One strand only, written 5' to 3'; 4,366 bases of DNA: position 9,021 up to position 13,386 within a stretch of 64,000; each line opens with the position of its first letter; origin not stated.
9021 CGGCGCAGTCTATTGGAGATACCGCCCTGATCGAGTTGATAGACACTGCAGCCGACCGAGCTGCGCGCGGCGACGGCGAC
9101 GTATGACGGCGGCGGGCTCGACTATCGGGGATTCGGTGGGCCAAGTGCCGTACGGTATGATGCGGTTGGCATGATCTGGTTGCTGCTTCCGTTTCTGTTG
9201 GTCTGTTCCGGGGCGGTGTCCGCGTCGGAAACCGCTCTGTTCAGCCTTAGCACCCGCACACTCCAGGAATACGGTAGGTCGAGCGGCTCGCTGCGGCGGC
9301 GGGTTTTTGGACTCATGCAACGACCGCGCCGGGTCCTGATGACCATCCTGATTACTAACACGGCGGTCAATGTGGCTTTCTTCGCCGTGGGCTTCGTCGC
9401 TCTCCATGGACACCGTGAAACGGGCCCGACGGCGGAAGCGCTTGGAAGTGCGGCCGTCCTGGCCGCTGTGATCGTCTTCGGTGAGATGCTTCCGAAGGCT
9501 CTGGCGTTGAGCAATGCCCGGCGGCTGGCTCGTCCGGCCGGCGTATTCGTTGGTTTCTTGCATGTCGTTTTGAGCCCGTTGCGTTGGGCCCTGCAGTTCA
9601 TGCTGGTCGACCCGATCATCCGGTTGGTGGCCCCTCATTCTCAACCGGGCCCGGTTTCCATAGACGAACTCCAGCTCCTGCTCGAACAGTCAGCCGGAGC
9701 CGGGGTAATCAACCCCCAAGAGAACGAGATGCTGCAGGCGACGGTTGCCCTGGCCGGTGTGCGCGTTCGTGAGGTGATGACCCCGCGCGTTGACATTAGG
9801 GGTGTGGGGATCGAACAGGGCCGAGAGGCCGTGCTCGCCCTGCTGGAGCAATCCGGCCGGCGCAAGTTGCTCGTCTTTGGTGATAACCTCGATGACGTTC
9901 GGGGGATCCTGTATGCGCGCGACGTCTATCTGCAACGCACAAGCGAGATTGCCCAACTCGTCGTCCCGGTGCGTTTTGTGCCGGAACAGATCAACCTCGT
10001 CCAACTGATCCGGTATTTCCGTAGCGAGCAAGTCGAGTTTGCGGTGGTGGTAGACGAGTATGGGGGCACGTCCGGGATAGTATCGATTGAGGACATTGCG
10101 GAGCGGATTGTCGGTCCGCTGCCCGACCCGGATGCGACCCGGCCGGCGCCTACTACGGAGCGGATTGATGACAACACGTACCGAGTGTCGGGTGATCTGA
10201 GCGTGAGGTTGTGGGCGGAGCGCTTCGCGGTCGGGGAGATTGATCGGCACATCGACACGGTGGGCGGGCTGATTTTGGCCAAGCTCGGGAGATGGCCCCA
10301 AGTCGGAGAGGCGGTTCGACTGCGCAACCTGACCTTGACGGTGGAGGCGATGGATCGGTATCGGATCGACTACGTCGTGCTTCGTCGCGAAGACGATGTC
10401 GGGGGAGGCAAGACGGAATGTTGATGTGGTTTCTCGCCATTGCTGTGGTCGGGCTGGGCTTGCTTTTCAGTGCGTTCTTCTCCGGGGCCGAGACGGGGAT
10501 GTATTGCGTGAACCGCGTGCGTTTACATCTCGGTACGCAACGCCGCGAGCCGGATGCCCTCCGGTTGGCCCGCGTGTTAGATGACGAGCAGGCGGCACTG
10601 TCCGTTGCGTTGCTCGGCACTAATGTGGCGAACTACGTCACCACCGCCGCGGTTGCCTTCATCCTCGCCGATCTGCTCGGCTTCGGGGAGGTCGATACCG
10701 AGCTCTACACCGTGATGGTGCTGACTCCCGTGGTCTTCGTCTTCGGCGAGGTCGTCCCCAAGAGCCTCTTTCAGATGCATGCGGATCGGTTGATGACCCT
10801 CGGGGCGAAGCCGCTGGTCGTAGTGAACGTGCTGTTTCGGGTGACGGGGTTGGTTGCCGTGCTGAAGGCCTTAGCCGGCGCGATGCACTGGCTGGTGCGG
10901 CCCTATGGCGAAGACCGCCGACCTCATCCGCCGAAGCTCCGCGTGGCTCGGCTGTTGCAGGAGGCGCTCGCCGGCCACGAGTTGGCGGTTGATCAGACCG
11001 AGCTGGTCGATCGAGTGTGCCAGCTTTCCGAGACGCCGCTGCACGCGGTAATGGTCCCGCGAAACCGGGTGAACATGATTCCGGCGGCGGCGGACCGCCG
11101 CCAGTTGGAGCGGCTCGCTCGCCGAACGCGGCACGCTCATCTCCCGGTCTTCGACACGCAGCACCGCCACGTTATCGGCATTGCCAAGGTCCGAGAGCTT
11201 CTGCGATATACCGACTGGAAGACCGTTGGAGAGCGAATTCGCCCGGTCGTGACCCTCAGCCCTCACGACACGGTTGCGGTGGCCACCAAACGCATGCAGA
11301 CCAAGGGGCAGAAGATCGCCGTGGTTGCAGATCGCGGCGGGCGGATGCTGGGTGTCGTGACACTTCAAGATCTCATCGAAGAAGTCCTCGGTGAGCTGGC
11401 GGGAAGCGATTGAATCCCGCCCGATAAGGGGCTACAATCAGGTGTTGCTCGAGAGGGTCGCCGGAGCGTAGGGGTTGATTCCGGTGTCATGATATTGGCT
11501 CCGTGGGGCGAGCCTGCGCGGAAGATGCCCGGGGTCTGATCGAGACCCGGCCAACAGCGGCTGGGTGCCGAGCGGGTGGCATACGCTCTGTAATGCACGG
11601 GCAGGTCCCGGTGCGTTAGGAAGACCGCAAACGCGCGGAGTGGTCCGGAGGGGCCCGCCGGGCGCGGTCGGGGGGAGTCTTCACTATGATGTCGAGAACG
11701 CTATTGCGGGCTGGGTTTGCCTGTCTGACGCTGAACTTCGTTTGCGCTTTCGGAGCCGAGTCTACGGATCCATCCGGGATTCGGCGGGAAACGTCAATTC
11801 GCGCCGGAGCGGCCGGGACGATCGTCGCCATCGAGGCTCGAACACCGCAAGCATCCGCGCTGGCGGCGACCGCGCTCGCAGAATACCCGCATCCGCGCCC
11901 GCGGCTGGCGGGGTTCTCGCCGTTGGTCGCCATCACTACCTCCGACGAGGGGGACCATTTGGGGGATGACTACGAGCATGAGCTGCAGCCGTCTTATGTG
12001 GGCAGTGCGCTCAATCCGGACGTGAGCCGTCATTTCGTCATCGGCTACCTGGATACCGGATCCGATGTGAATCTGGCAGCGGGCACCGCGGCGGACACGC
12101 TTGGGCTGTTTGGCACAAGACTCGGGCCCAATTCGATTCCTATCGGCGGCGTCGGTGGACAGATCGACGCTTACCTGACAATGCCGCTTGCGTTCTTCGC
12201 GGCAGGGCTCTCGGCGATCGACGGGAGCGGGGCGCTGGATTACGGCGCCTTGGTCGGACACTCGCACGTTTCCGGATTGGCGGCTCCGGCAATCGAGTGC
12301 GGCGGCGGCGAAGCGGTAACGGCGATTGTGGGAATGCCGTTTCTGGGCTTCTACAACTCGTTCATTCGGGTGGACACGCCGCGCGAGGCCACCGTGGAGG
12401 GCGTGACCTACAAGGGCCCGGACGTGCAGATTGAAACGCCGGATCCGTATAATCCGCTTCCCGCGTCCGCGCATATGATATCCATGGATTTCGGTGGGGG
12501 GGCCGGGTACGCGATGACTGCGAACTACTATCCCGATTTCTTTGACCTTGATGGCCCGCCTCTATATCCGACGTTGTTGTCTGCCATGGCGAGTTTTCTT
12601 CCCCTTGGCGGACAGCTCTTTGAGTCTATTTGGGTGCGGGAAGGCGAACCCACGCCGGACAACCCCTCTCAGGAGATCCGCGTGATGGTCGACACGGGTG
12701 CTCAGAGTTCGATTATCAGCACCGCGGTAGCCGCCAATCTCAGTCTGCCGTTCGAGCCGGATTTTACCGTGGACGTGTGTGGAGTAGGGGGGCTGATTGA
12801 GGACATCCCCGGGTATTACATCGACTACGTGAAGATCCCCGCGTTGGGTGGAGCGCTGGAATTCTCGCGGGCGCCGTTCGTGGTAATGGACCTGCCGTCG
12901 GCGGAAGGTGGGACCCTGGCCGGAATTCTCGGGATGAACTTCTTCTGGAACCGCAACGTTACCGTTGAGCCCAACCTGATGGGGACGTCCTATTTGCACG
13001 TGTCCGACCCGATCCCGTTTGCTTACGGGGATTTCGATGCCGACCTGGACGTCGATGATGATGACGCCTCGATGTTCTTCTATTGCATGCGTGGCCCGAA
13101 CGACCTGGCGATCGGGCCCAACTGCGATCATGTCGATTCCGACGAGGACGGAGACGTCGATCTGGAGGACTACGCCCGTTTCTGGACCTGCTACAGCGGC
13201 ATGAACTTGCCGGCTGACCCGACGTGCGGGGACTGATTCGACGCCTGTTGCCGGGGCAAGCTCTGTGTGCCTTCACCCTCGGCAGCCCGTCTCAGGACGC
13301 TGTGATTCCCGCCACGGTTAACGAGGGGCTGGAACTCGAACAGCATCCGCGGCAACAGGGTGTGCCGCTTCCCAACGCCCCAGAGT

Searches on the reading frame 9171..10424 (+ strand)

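Call 45: search_protein_families(library=pfam, proteins=[window:9171-10424:+], max_evalue=0.0001)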
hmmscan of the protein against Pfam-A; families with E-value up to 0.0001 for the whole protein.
window:9171-10424:+ (417 aa): 3 families
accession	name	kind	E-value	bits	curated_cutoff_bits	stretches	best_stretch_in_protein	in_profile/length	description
PF01595.25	CNNM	-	1.1e-30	107.1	28.4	1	6-184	3-181/181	Cyclin M transmembrane N-terminal domain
PF03471.22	CorC_HlyC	-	2.7e-16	59.8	27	1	331-406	2-79/81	Transporter associated domain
PF00571.33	CBS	-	1.1e-05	26.1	24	0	266-314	8-56/57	CBS domain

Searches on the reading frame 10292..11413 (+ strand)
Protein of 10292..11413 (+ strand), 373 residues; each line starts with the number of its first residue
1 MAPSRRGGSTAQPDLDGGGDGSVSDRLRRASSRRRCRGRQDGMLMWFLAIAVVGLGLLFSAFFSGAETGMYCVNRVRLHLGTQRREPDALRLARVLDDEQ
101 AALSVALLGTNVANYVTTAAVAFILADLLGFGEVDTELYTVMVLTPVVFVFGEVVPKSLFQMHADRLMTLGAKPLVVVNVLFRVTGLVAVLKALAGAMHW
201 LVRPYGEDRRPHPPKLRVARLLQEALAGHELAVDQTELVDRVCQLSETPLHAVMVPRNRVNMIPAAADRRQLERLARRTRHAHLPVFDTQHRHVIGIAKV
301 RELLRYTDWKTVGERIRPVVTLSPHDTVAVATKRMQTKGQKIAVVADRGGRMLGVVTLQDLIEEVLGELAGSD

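Call 45: search_protein_families(library=pfam, proteins=[window:10292-11413:+], max_evalue=0.0001)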
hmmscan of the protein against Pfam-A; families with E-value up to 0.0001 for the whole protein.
window:10292-11413:+ (373 aa): 2 families
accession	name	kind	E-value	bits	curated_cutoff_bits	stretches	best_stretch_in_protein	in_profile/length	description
PF01595.25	CNNM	-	5.1e-26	91.9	28.4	1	57-206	7-152/181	Cyclin M transmembrane N-terminal domain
PF00571.33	CBS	-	1.4e-13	51.3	24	1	317-366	7-56/57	CBS domain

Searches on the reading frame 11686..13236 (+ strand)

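Call 45: search_protein_families(library=pfam, proteins=[window:11686-13236:+], max_evalue=0.0001)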
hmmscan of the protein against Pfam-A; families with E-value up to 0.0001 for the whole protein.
window:11686-13236:+ (516 aa): 2 families
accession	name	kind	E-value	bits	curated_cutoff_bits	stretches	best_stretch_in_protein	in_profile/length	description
PF13650.11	Asp_protease_2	-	3.4e-12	47.4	24.3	1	329-419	8-90/90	Aspartyl protease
PF13975.11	gag-asp_proteas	-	2.5e-09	38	28.2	1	329-420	8-90/92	gag-polyprotein putative aspartyl protease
